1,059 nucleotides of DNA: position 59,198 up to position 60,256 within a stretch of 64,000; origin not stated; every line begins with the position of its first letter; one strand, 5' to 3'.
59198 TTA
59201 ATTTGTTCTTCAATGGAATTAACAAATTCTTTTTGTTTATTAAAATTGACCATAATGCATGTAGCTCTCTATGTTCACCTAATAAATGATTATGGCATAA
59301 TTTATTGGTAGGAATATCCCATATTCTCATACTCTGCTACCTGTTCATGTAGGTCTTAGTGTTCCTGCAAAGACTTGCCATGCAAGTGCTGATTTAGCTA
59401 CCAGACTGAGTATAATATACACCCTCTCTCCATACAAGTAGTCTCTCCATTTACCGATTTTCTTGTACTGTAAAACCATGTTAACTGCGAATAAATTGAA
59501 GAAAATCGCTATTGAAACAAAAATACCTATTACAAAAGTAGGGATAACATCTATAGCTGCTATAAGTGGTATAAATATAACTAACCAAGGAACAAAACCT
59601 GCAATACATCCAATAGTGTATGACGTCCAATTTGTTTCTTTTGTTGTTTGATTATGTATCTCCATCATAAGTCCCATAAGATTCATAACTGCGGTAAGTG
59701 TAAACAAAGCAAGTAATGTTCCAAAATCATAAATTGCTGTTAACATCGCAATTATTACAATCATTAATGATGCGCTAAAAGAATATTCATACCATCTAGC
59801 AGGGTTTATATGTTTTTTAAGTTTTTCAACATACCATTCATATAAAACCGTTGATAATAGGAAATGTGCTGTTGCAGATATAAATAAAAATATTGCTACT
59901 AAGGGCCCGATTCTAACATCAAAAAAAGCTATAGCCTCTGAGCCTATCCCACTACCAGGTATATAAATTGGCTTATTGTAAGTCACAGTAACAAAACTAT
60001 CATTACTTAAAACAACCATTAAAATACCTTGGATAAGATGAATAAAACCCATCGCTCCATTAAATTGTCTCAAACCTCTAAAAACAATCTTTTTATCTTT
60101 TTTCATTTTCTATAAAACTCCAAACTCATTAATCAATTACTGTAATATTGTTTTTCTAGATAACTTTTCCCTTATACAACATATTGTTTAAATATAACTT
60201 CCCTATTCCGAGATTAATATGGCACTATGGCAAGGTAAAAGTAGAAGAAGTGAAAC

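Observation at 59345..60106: Heliorhodopsin gene in an archaeal housekeeping neighbourhood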

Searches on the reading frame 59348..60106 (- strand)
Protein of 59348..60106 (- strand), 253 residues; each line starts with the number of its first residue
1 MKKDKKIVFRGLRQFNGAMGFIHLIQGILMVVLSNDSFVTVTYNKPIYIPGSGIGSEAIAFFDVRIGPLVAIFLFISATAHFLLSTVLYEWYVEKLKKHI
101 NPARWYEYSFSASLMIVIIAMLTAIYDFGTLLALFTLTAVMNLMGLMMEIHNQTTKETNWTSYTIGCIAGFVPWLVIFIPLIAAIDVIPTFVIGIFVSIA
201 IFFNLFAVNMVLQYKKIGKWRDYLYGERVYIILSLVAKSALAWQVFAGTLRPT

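Call 3: search_protein_families(library=pfam, proteins=[window:59348-60106:-], max_evalue=0.01)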
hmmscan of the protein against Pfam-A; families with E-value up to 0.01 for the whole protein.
window:59348-60106:- (253 aa): 1 family
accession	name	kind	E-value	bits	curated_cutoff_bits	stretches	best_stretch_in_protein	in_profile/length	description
PF18761.7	Heliorhodopsin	-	3.2e-93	312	26.7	1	12-250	1-242/242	Heliorhodopsin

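Call 4: search_solved_structures(query=window:59348-60106:-, max_evalue=1, show_alignments=3)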
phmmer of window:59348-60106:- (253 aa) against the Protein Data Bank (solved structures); distinct sequences matched with E-value up to 1: 6.
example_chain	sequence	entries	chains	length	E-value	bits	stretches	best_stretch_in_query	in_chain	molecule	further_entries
6is6_A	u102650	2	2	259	2.4e-110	371.2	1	4-252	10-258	heliorhodopsin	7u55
7clj_A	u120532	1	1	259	5.8e-110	370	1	4-252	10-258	heliorhodopsin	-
9ljj_A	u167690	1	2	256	6.1e-52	179.9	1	9-252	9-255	Heliorhodopsin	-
6su3_X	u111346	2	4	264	6.8e-52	179.8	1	9-252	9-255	48C12 heliorhodopsin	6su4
6uh3_A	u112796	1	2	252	5.8e-51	176.7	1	10-250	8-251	Heliorhodopsin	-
9vfc_A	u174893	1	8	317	1e-38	136.7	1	62-252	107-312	heliorhodopsin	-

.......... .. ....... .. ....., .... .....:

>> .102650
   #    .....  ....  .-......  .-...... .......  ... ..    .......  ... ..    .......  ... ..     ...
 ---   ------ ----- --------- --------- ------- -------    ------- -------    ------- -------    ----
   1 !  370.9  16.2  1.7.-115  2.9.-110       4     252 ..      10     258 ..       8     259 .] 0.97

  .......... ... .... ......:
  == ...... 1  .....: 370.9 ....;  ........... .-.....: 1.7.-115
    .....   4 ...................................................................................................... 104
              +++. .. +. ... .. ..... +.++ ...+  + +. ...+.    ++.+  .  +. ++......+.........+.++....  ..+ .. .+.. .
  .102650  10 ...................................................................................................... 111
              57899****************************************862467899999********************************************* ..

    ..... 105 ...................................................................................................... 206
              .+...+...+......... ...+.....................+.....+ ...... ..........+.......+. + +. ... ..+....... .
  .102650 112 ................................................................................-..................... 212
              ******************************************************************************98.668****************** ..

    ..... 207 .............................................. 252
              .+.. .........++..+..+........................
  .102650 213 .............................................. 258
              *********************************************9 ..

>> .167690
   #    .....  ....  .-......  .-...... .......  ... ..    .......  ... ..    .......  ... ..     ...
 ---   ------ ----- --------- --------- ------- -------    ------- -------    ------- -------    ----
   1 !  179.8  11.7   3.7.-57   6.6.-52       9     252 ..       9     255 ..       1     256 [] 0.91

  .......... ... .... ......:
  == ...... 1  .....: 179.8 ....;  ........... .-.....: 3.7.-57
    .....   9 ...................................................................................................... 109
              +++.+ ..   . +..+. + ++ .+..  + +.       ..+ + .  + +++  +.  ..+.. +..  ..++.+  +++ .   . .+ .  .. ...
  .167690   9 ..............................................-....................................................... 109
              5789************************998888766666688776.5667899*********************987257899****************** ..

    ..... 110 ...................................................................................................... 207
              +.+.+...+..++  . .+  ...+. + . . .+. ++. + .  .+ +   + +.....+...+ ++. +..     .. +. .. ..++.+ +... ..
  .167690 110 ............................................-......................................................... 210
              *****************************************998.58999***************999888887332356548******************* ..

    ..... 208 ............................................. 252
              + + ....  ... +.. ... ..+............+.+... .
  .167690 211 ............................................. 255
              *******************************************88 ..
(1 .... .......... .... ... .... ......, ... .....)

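Call 6: find_homologous_proteins(query=window:59348-60106:-, max_evalue=1e-20)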
Query window:59348-60106:- (253 aa): 7997 proteins with E <= 1e-20 among 8000 candidates; the best 120 are listed.
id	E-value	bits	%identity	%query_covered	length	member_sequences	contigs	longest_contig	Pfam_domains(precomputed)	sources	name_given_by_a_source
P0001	5.0e-152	523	94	100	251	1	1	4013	PF18761.8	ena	-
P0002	1.2e-150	518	94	100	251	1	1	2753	PF18761.8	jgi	jgi:hypothetical protein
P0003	1.8e-148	511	92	100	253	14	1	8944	PF18761.8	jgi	-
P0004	5.0e-148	509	92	100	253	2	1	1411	PF18761.8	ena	-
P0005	2.1e-145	501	90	99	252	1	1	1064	PF18761.8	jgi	jgi:hypothetical protein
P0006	1.1e-144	499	89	100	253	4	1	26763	PF18761.8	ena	-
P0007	1.6e-144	498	90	100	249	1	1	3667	PF18761.8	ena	-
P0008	4.7e-142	490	88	100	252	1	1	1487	PF18761.8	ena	-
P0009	1.7e-138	478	86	98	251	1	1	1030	PF18761.8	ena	-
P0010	6.4e-136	470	83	100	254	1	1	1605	PF18761.8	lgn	-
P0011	8.8e-124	430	78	99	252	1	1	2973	PF18761.8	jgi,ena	-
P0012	4.0e-122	425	76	100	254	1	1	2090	PF18761.8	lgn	-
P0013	6.4e-122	424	78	99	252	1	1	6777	PF18761.8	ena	-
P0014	1.1e-121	423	78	99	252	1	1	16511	PF18761.8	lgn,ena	-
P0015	1.9e-121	422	76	99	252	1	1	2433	PF18761.8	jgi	jgi:hypothetical protein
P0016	2.3e-120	419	76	100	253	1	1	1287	PF18761.8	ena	-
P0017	2.8e-120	419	77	99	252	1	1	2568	PF18761.8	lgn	-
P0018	1.7e-119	416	76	100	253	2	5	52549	PF18761.8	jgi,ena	-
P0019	2.2e-119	416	77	97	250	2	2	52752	PF18761.8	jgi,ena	-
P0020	5.2e-119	414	77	99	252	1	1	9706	PF18761.8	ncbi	-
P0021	1.1e-117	410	76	100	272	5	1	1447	PF18761.8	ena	-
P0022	5.8e-117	408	75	100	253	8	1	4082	PF18761.8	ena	-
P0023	9.0e-117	407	76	96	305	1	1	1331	PF18761.8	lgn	-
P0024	9.4e-117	407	75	100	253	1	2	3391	PF18761.8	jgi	-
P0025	2.9e-116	405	74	100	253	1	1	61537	PF18761.8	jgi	jgi:hypothetical protein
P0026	8.2e-115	401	74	100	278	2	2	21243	PF18761.8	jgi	jgi:hypothetical protein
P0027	1.3e-114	400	74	99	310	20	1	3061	PF18761.8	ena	-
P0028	2.4e-114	399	71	99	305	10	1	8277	PF18761.8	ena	-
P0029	4.1e-114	398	73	98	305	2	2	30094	PF18761.8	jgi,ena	-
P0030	6.7e-114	398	74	99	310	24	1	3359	PF18761.8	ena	-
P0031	6.9e-114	398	74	97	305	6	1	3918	PF18761.8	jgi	jgi:hypothetical protein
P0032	9.2e-114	397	74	98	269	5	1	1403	PF18761.8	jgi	jgi:hypothetical protein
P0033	1.0e-113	397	74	97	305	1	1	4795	PF18761.8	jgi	-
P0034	1.0e-113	397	74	97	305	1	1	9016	PF18761.8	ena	-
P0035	1.1e-113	397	74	97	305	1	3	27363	PF18761.8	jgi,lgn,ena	-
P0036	1.1e-113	397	74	97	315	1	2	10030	PF18761.8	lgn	-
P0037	1.3e-113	397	74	97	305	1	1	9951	PF18761.8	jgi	-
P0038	1.5e-113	397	73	97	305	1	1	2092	PF18761.8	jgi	jgi:hypothetical protein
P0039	1.5e-113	397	74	97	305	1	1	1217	PF18761.8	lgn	-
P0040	2.0e-113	396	75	96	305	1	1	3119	PF18761.8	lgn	-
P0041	2.2e-113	396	72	100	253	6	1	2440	PF18761.8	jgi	jgi:hypothetical protein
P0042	2.3e-113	396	73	99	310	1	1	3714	PF18761.8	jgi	jgi:hypothetical protein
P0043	2.5e-113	396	75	98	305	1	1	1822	PF18761.8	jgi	jgi:hypothetical protein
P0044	2.6e-113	396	74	97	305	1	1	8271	PF18761.8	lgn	-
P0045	2.6e-113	396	74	97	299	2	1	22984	PF18761.8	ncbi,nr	ncbi:MAG: heliorhodopsin HeR [Candidatus Thermoplasmatota archaeon]|nr:heliorhodopsin HeR [Candidatu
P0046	2.8e-113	396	73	100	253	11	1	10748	PF18761.8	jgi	-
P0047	2.9e-113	396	73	97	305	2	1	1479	PF18761.8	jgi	jgi:hypothetical protein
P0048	3.7e-113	395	73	98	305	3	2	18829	PF18761.8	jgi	jgi:hypothetical protein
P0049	4.4e-113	395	72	99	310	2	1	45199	PF18761.8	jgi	jgi:hypothetical protein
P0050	5.0e-113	395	73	100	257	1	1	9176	PF18761.8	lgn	-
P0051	5.6e-113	395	71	100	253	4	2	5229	PF18761.8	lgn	-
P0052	6.3e-113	395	72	97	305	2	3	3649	PF18761.8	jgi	jgi:hypothetical protein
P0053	7.1e-113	394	74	97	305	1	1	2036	PF18761.8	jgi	jgi:hypothetical protein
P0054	7.7e-113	394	72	97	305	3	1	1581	PF18761.8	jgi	jgi:phage FluMu protein Com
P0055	1.3e-112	394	73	99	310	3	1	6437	PF18761.8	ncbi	-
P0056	1.7e-112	393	74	97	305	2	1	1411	PF18761.8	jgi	-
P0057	2.4e-112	393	74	98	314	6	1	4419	PF18761.8,PF13717.12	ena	-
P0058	2.7e-112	392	74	96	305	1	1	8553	PF18761.8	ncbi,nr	ncbi:MAG: heliorhodopsin HeR [Candidatus Thermoplasmatota archaeon]|nr:heliorhodopsin HeR [Candidatu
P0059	2.8e-112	392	73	97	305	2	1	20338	PF18761.8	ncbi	-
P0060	3.2e-112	392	74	97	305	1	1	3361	PF18761.8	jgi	-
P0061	3.4e-112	392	72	97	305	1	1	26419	PF18761.8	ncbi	ncbi:MAG: heliorhodopsin HeR [Thermoplasmatota archaeon]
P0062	3.8e-112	392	73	99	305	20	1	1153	PF18761.8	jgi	jgi:hypothetical protein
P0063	3.9e-112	392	73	98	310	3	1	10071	PF18761.8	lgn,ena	-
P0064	4.0e-112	392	73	100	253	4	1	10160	PF18761.8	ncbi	ncbi:MAG: heliorhodopsin HeR [Thermoplasmatota archaeon]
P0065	4.4e-112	392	73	97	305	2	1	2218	PF18761.8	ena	-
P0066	5.0e-112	392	71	97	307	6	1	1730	PF18761.8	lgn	-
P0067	5.5e-112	391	72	98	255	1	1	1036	PF18761.8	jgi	jgi:hypothetical protein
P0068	5.8e-112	391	73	99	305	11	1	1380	PF18761.8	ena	-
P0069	7.4e-112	391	74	96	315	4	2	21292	PF18761.8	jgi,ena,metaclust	metaclust:\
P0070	7.7e-112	391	75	96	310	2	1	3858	PF18761.8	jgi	jgi:hypothetical protein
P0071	8.3e-112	391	72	99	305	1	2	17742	PF18761.8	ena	-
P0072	8.4e-112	391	72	99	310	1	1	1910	PF18761.8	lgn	-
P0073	1.0e-111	391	74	97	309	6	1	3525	PF18761.8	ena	-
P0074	1.1e-111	390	71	98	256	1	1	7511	PF18761.8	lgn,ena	-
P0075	1.1e-111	390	74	96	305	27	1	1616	PF18761.8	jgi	jgi:hypothetical protein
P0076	1.2e-111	390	73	97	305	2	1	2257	PF18761.8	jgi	jgi:phage FluMu protein Com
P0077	1.3e-111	390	72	97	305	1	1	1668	PF18761.8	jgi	jgi:phage FluMu protein Com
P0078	1.6e-111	390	73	97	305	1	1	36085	PF18761.8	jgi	-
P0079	1.7e-111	390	71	97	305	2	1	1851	PF18761.8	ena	-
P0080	1.9e-111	390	72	97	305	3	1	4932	PF18761.8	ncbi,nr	ncbi:MAG: heliorhodopsin HeR [Candidatus Thermoplasmatota archaeon]|nr:heliorhodopsin HeR [Candidatu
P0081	2.1e-111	390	73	97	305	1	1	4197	PF18761.8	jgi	jgi:hypothetical protein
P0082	3.1e-111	389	70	99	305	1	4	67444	PF18761.8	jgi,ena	-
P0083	3.3e-111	389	73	97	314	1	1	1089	PF18761.8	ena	-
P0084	3.4e-111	389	69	99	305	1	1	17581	PF18761.8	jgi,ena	-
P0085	3.6e-111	389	72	99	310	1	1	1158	PF18761.8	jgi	jgi:hypothetical protein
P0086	3.7e-111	389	71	99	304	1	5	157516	PF18761.8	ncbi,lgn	-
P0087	4.1e-111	389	72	99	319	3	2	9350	PF18761.8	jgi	jgi:hypothetical protein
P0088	4.2e-111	389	68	99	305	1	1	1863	PF18761.8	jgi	jgi:hypothetical protein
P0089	4.4e-111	388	71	99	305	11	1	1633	PF18761.8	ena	-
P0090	4.4e-111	388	70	97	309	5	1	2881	PF18761.8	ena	-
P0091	5.5e-111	388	73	96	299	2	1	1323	PF18761.8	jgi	jgi:hypothetical protein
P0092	5.9e-111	388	71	97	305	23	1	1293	PF18761.8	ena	-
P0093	5.9e-111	388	73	97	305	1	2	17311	PF18761.8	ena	-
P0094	6.3e-111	388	72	97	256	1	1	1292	PF18761.8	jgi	jgi:sulfite exporter TauE/SafE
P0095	6.5e-111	388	72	100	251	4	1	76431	PF18761.8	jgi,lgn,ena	-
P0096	6.5e-111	388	72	97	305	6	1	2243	PF18761.8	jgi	jgi:hypothetical protein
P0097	6.5e-111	388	71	99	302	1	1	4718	PF18761.8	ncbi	-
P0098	6.8e-111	388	71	99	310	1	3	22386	PF18761.8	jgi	jgi:hypothetical protein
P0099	7.0e-111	388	73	99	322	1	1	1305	PF18761.8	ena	-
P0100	7.0e-111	388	71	97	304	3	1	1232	PF18761.8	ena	-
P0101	7.3e-111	388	71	99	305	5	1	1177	PF18761.8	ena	-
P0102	7.5e-111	388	69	99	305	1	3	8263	PF18761.8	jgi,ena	-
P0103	7.9e-111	388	72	97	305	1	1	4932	PF18761.8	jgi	jgi:hypothetical protein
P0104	8.2e-111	388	71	97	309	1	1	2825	PF18761.8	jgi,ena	-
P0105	8.3e-111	388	71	97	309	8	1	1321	PF18761.8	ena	-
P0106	8.6e-111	387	71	99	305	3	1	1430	PF18761.8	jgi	jgi:hypothetical protein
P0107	8.9e-111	387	72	99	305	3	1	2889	PF18761.8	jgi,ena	-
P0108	9.0e-111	387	72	96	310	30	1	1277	PF18761.8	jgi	jgi:hypothetical protein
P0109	9.2e-111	387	72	97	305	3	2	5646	PF18761.8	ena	-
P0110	1.1e-110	387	71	99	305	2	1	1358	PF18761.8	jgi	jgi:hypothetical protein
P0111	1.3e-110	387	71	98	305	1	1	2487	PF18761.8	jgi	jgi:hypothetical protein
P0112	1.6e-110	387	71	99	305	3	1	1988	PF18761.8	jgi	-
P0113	1.6e-110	387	71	99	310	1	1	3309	PF18761.8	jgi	jgi:hypothetical protein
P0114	2.1e-110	386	70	100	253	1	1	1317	PF18761.8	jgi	jgi:hypothetical protein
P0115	2.1e-110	386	73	96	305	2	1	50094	PF18761.8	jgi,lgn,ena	-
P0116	2.3e-110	386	71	99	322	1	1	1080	PF18761.8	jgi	jgi:phage FluMu protein Com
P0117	2.4e-110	386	71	97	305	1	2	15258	PF18761.8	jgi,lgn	-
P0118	2.5e-110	386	73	97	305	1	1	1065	PF18761.8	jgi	jgi:hypothetical protein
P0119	2.9e-110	386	68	99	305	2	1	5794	PF18761.8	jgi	jgi:hypothetical protein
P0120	3.7e-110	385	72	99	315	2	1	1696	PF18761.8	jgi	-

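Call 19: find_encoding_contigs(protein=window:59348-60106:-, flank=10000, max_places=4)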
Protein window:59348-60106:- (253 aa): 4 contigs read that carry it; 3 places shown.
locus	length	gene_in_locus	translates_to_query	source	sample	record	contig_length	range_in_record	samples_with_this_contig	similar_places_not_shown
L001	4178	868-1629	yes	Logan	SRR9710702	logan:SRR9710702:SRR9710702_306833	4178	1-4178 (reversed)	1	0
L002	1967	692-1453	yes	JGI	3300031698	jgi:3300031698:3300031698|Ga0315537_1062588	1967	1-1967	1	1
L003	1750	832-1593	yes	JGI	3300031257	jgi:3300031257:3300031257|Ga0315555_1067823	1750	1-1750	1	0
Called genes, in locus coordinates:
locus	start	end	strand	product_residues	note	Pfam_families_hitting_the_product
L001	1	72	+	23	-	?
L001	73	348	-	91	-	PF01922:SRP19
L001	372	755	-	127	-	PF01201:Ribosomal_S8e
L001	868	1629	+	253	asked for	PF18761:Heliorhodopsin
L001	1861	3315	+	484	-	PF01554:MatE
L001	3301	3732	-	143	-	PF13673:Acetyltransf_10, PF00583:Acetyltransf_1, PF13508:Acetyltransf_7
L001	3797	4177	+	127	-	?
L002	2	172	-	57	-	?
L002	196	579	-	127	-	PF01201:Ribosomal_S8e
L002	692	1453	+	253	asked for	PF18761:Heliorhodopsin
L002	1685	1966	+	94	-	?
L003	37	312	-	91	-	PF01922:SRP19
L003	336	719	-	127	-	PF01201:Ribosomal_S8e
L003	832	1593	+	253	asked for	PF18761:Heliorhodopsin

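Call 20: find_encoding_contigs(protein=P0006, flank=10000, max_places=3)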
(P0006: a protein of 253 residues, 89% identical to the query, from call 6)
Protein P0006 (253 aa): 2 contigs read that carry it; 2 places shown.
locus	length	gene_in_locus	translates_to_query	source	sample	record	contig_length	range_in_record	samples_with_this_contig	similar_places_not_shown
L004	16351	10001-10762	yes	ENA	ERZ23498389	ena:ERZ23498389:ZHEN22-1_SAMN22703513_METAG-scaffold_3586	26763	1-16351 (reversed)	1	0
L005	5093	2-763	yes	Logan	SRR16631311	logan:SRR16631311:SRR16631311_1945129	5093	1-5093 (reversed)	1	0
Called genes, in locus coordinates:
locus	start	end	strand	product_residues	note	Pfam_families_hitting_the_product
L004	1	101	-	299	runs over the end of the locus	PF02007:MtrH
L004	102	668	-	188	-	PF04208:MtrA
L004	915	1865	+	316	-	PF00633:HHH (faint), PF14520:HHH_5, PF00154:RecA_N, PF08423:Rad51, PF13481:AAA_25 (weak), PF06745:ATPase (weak)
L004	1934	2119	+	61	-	-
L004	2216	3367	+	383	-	PF01513:NAD_kinase, PF00781:DAGK_cat (weak), PF20143:NAD_kinase_C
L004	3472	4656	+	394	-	PF00155:Aminotran_1_2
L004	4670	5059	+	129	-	-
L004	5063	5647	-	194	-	-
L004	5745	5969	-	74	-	-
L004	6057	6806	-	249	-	-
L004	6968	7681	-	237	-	-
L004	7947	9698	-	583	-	PF08126:Propeptide_C25 (weak), PF01364:Peptidase_C25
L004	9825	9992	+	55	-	-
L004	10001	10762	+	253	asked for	PF18761:Heliorhodopsin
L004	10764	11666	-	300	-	PF00493:MCM, PF07726:AAA_3 (faint), PF05496:RuvB_N (weak), PF00158:Sigma54_activat (weak), PF00004:AAA, PF07728:AAA_5, PF01078:Mg_chelatase (weak)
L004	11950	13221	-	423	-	PF03193:RsgA_GTPase (faint), PF13167:GTP-bdg_N, PF16360:GTP-bdg_M, PF00009:GTP_EFTU, PF01926:MMR_HSR1, PF02421:FeoB_N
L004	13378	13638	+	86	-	-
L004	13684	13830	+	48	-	-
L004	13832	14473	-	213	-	PF01066:CDP-OH_P_transf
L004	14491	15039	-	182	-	PF01121:CoaE (faint), PF13238:AAA_18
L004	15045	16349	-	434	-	?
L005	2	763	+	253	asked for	PF18761:Heliorhodopsin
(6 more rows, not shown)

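Call 21: find_related_loci(query=window:59348-60106:-, collection=genome_contigs, flank=10000)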
Query window:59348-60106:- (253 aa) in genome_contigs; peptide patterns used: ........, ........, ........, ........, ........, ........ (x = any residue, [..] = any of these).
454 stretches matched a pattern; 342 encode a relative of the query (tblastn E <= 1e-3); the best 80 are kept; 80 distinct loci.
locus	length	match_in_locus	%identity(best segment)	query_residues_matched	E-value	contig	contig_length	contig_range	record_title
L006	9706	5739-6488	77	3-252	2e-126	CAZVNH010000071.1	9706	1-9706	MAG TPA_asm: uncultured Thermoplasmatales archaeon isolate binchicken_co338_5 genome assembly, contig: NODE_1872_length_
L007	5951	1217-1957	75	4-252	6e-121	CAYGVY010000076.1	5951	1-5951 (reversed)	MAG TPA_asm: uncultured Thermoplasmatales archaeon isolate ERP119294_co4_107 genome assembly, contig: NODE_16785_length_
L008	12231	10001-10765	74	3-252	3e-121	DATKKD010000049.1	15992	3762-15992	MAG TPA_asm: Thermoplasmatota archaeon isolate SMAG_U14648 k141_3816638, whole genome shotgun sequence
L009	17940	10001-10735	74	8-252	2e-120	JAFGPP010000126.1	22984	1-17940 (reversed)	MAG: Thermoplasmatota archaeon isolate Zod_Metabat.7 k87_9147966, whole genome shotgun sequence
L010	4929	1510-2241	74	9-252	1e-119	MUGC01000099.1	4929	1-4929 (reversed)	MAG: Thermoplasmata archaeon M9B1D M9B1D_scaffold_879, whole genome shotgun sequence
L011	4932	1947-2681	72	8-252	5e-119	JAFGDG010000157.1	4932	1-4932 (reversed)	MAG: Thermoplasmatota archaeon isolate Zod_Metabat.1159 k87_14397497, whole genome shotgun sequence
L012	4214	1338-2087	71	3-252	1e-119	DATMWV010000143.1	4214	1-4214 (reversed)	MAG TPA_asm: Thermoplasmatota archaeon isolate SMAG_U13103 k141_133324, whole genome shotgun sequence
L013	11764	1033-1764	73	9-252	1e-117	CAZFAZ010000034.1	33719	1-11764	MAG TPA_asm: uncultured Thermoplasmatales archaeon isolate SRP067234_co1_271 genome assembly, contig: k99_1045686, whole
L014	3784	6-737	72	9-252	2e-119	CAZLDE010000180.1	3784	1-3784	MAG TPA_asm: uncultured Thermoplasmatales archaeon isolate SRP098346_co1_225 genome assembly, contig: NODE_38945_length_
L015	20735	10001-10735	71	8-252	3e-117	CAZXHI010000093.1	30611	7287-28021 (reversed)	MAG TPA_asm: uncultured Thermoplasmatales archaeon isolate SRP185410_co1_277 genome assembly, contig: k141_166711, whole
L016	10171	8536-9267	73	9-252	1e-116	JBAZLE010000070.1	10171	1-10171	MAG: Thermoplasmatota archaeon isolate SO_2017_LW4_160 scaffold_8283_c1_LW137-91_2017, whole genome shotgun sequence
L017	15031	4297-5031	70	8-252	6e-117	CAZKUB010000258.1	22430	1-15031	MAG TPA_asm: uncultured Thermoplasmatales archaeon isolate SRP067234_co1_75 genome assembly, contig: k99_139904, whole g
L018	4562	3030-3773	72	3-252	2e-117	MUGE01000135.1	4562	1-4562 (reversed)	MAG: Thermoplasmata archaeon M11B2D M11B2D_scaffold_711, whole genome shotgun sequence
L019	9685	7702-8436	69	8-252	4e-116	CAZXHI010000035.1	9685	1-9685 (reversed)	MAG TPA_asm: uncultured Thermoplasmatales archaeon isolate SRP185410_co1_277 genome assembly, contig: k141_629566, whole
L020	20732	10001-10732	72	9-252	6e-116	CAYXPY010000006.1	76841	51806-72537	MAG TPA_asm: uncultured Thermoplasmatales archaeon isolate binchicken_co190_433 genome assembly, contig: NODE_740_length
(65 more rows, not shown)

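Call 32: find_encoding_contigs(protein=P0003, flank=6000, max_places=2)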
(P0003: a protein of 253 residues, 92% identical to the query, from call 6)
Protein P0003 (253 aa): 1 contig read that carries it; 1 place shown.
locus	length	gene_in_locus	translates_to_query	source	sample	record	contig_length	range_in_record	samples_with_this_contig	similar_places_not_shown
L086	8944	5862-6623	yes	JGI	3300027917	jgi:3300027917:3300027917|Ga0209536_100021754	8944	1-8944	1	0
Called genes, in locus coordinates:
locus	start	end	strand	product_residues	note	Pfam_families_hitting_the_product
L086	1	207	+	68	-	?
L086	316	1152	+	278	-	PF01040:UbiA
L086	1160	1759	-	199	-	PF03059:NAS, PF05175:MTS (weak)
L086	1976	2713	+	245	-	PF01884:PcrB, PF05690:ThiG (faint), PF00977:His_biosynth, PF01180:DHO_dh (weak)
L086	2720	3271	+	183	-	PF02441:Flavoprotein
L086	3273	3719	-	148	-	PF02308:MgtC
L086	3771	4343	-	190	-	PF00117:GATase, PF07722:Peptidase_C26 (weak)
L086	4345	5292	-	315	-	PF02540:NAD_synthase, PF02568:ThiI (weak), PF00764:Arginosuc_synth, PF01171:ATP_bind_3, PF01507:PAPS_reduct (weak), PF03054:tRNA_Me_trans (faint), PF06508:QueC, PF00958:GMP_synt_C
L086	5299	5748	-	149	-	PF00731:AIRC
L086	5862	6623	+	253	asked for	PF18761:Heliorhodopsin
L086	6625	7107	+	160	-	PF01625:PMSR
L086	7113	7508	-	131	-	PF01641:SelR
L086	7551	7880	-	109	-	PF03013:Pyr_excise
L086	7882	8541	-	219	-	-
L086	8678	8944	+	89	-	?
